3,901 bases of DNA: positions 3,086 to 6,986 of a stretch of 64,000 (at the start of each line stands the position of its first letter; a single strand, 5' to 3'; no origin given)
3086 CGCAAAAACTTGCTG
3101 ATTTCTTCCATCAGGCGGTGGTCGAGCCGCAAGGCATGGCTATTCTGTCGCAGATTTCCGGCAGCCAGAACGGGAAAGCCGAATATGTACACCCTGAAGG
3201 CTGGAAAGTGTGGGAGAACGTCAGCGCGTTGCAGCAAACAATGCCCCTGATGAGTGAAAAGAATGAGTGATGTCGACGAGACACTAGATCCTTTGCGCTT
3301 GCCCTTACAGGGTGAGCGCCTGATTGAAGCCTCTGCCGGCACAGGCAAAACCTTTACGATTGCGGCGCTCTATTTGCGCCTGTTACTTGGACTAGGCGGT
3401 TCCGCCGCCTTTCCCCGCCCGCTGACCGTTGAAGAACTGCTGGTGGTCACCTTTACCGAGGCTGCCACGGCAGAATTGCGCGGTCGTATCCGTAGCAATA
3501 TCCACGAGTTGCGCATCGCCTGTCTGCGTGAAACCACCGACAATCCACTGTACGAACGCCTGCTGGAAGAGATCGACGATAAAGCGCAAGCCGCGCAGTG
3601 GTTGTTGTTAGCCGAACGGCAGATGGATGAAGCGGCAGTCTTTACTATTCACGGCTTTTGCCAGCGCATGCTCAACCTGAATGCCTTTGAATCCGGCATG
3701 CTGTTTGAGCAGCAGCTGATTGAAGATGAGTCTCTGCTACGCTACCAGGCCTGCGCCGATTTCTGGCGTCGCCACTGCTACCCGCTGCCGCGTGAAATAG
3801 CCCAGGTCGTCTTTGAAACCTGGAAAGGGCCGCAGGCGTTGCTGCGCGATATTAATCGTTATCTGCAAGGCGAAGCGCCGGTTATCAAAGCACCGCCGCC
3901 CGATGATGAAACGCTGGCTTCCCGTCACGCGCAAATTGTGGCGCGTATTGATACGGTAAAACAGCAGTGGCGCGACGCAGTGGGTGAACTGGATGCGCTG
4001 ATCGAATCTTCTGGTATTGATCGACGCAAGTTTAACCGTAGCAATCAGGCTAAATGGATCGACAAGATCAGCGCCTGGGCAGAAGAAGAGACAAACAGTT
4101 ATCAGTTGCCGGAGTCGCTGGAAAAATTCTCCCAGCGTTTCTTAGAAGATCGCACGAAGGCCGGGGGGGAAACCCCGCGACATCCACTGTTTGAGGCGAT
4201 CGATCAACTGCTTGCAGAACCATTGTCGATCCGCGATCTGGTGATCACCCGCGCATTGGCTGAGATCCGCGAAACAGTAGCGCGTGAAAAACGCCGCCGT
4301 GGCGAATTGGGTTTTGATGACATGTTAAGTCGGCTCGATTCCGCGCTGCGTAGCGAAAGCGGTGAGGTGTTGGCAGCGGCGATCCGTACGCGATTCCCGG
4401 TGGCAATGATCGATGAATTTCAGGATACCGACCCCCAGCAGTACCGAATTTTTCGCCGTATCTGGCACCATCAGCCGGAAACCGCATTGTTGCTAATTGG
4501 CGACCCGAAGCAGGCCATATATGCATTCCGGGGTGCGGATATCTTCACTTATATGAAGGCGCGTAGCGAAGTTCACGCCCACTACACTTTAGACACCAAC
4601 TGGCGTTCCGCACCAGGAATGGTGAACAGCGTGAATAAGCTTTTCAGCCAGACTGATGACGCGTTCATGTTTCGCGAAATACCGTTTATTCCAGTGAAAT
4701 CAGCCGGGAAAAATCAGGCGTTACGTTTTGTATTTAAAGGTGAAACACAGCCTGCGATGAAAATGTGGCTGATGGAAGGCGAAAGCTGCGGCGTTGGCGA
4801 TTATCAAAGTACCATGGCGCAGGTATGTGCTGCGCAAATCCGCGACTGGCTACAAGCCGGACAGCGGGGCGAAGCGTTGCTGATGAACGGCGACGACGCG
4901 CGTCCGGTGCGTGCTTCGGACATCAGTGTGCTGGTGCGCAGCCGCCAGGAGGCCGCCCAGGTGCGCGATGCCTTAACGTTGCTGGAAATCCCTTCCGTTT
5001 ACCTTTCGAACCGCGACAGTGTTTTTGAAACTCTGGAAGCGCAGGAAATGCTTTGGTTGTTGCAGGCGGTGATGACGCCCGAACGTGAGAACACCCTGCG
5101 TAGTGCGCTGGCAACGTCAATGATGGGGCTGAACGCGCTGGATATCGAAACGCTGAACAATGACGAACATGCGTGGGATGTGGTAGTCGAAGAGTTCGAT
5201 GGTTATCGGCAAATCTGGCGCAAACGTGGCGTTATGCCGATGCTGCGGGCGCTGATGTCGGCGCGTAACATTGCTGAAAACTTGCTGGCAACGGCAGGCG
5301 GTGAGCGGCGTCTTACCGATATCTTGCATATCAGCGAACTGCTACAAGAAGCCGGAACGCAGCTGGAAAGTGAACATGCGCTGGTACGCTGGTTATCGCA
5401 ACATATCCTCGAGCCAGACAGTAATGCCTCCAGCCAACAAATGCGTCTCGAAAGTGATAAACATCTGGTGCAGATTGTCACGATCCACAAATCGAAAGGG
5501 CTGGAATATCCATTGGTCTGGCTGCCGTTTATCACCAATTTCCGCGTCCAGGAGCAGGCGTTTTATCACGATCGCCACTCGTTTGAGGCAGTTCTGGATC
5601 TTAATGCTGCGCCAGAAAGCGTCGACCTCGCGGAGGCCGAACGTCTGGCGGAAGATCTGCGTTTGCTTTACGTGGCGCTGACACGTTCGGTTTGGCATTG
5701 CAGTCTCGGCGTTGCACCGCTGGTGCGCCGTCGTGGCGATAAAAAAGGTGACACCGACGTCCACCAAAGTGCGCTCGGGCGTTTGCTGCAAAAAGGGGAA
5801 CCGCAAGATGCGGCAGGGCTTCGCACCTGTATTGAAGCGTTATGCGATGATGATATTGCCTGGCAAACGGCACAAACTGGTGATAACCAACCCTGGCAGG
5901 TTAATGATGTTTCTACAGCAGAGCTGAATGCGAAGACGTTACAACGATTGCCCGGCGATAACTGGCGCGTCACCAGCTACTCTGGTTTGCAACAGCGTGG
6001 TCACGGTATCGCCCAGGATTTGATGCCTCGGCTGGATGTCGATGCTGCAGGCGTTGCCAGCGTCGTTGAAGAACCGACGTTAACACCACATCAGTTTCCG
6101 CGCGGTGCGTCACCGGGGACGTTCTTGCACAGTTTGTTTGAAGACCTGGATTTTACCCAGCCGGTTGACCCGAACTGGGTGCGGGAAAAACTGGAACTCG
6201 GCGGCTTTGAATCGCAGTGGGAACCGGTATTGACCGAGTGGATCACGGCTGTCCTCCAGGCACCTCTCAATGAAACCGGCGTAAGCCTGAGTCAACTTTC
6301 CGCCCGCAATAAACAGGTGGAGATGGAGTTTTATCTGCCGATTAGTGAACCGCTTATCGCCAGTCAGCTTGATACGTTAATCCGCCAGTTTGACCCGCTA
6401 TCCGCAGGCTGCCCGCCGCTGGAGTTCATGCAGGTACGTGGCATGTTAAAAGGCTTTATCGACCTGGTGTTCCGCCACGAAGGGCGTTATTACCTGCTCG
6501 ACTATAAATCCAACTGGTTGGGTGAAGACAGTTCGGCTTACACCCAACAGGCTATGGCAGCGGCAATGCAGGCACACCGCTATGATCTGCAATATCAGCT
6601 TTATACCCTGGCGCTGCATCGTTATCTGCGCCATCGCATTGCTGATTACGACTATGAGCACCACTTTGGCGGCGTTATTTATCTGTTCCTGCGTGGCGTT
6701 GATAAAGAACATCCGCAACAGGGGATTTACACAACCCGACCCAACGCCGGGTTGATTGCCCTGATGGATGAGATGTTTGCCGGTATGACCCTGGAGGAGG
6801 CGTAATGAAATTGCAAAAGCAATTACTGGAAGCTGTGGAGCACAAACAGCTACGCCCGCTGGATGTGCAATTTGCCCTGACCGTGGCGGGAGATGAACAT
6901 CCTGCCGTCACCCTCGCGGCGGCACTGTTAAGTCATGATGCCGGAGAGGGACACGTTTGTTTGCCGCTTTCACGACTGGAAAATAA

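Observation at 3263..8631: Stop/start overlaps couple ptrA-recB-recD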

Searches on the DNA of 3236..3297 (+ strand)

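Call 48: search_dna_similar(query=window:3236-3297:+, collection=ecoli_genomes, mode=near, max_rows=6, rows=spread)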
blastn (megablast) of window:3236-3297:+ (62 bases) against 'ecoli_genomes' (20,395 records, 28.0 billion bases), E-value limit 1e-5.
Records with a match: 5425; places in all: 5425; records where one place covers at least 80% of the query: 5425.
Genomes with a match: 5425 of 5426; with a place that covers at least 80% of the query: 5425. Places per genome that has any: lowest 1, median 1, highest 1. On chromosomes: 5424 places; on plasmids: 1.
Best place of each record, by identity: >=99% 68; 95-99% 5357.
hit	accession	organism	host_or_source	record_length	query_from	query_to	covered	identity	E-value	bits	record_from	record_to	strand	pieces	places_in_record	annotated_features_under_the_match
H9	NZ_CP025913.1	Escherichia coli strain 203740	Homo sapiens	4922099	1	62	100%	100.0%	1e-23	115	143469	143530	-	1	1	recB: exodeoxyribonuclease V subunit beta | ptrA: pitrilysin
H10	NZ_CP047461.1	Escherichia coli strain ZF34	a feces sample of swine origin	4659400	1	62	100%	98.4%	7e-22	110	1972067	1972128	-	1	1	recB: exodeoxyribonuclease V subunit beta | ptrA: pitrilysin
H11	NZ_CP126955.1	Escherichia coli O78:H4 strain APEC E123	Gallus gallus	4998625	1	62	100%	98.4%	7e-22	110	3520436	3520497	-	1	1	recB: exodeoxyribonuclease V subunit beta | ptrA: pitrilysin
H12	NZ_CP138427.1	Escherichia coli strain 21EVA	Homo sapiens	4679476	1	62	100%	98.4%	7e-22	110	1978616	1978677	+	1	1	ptrA: pitrilysin | recB: exodeoxyribonuclease V subunit beta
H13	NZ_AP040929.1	Escherichia coli strain d1-7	Homo sapiens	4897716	1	62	100%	98.4%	7e-22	110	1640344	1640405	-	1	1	recB: exodeoxyribonuclease V subunit beta | ptrA: pitrilysin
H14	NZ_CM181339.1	Escherichia coli strain ECKH-505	Homo sapiens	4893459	1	62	100%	95.2%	1e-18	99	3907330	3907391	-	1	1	recB: exodeoxyribonuclease V subunit beta | ptrA: pitrilysin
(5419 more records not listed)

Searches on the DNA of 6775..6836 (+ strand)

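Call 49: search_dna_similar(query=window:6775-6836:+, collection=ecoli_genomes, mode=near, max_rows=6, rows=spread)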
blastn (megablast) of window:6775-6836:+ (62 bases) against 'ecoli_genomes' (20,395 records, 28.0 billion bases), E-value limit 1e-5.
Records with a match: 5424; places in all: 5424; records where one place covers at least 80% of the query: 5424.
Genomes with a match: 5424 of 5426; with a place that covers at least 80% of the query: 5424. Places per genome that has any: lowest 1, median 1, highest 1. On chromosomes: 5423 places; on plasmids: 1.
Best place of each record, by identity: >=99% 4818; 95-99% 606.
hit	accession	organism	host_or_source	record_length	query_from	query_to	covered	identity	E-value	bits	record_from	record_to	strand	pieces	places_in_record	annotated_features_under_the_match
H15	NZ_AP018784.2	Escherichia coli strain SK1144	-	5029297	1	62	100%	100.0%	1e-23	115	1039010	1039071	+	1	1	recD: exodeoxyribonuclease V subunit alpha | recB: exodeoxyribonuclease V subunit beta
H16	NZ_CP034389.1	Escherichia coli strain RS571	Homo sapiens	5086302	1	62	100%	100.0%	1e-23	115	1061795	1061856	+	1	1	recD: exodeoxyribonuclease V subunit alpha | recB: exodeoxyribonuclease V subunit beta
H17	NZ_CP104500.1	Escherichia coli strain E9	Poultry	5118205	1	62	100%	100.0%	1e-23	115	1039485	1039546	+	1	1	recD: exodeoxyribonuclease V subunit alpha | recB: exodeoxyribonuclease V subunit beta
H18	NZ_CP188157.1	Escherichia coli strain TUM24564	Laboratory developed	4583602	1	62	100%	100.0%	1e-23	115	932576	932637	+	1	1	recD: exodeoxyribonuclease V subunit alpha | recB: exodeoxyribonuclease V subunit beta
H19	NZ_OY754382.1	Escherichia coli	-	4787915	1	62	100%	100.0%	1e-23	115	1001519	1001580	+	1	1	recD: exodeoxyribonuclease V subunit alpha | recB: exodeoxyribonuclease V subunit beta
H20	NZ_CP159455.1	Escherichia coli strain S6aCHROMc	Cygnus olor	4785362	1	59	95%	100.0%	7e-22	110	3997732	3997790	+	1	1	recB: exodeoxyribonuclease V subunit beta | recD: exodeoxyribonuclease V subunit alpha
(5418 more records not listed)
